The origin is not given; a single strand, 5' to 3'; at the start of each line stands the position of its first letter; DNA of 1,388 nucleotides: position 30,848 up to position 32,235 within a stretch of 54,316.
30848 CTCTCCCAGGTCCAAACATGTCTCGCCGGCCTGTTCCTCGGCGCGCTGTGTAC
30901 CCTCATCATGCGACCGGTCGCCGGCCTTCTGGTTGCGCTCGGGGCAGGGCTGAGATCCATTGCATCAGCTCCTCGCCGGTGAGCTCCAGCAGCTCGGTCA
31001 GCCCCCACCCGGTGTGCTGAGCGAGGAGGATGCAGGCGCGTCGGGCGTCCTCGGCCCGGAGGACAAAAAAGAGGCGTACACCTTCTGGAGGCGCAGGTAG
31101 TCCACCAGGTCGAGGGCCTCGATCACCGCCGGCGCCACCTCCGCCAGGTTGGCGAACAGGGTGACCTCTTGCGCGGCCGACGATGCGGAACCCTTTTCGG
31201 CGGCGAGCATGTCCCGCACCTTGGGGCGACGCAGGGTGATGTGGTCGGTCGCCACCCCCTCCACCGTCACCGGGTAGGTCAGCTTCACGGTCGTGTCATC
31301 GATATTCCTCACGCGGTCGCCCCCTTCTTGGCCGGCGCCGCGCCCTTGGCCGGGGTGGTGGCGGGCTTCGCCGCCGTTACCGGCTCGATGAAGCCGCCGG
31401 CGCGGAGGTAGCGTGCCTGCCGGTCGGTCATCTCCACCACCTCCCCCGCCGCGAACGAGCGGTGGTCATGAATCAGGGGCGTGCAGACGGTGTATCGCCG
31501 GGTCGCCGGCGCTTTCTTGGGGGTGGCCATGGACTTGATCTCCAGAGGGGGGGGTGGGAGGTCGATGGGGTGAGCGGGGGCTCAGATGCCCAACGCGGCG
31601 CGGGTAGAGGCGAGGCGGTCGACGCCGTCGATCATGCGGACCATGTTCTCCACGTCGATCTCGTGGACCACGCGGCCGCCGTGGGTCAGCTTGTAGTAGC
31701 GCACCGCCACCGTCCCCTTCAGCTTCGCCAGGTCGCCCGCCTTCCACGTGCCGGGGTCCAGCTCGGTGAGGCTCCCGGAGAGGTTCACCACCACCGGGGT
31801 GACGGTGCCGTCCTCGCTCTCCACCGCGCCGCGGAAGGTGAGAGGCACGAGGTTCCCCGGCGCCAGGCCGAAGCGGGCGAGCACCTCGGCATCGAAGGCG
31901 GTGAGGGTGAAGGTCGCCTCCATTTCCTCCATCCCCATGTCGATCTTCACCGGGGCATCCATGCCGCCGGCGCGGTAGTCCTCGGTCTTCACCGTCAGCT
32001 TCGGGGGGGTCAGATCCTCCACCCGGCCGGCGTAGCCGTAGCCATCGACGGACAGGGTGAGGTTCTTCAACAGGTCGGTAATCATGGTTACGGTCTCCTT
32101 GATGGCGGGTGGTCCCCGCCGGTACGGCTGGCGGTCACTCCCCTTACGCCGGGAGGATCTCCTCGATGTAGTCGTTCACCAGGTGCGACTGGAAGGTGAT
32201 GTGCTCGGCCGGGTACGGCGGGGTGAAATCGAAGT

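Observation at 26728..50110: Base-precise Mu-type transposition product: 5-bp GCGAC duplication, TG...CA termini, matching subterminal TGCGAAG boxes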

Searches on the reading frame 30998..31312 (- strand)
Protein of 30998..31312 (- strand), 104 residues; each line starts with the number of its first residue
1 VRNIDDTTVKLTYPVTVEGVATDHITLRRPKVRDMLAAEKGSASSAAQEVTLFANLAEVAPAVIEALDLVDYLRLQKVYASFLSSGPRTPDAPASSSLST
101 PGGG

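Call 9: search_protein_families(library=phrogs, proteins=[window:30998-31312:-], max_evalue=0.01)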
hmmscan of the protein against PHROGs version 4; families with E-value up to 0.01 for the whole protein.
window:30998-31312:- (104 aa): 4 families
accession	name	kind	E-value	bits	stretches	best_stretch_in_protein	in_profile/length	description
phrog_166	-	tail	3.8e-23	83.4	1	6-100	15-110/201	tail protein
phrog_30387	-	unknown function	9.3e-05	23.7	1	6-71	79-140/159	-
phrog_103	-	tail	0.00042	21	0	3-34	20-51/119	tail protein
phrog_17026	-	unknown function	0.0011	20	1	5-84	97-170/180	-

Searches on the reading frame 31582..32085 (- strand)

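Call 9: search_protein_families(library=phrogs, proteins=[window:31582-32085:-], max_evalue=0.01)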
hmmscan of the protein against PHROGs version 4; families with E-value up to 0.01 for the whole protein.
window:31582-32085:- (167 aa): 4 families
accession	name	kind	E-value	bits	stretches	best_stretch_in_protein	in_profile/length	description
phrog_55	-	connector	3.1e-58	197.4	1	4-167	5-173/173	head closure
phrog_13676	-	connector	3.5e-15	57.1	1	80-167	19-107/107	head closure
phrog_15831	-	connector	9e-14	52.6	1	6-73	7-76/112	head closure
phrog_17027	-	unknown function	0.0044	17.4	1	82-109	12-39/62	-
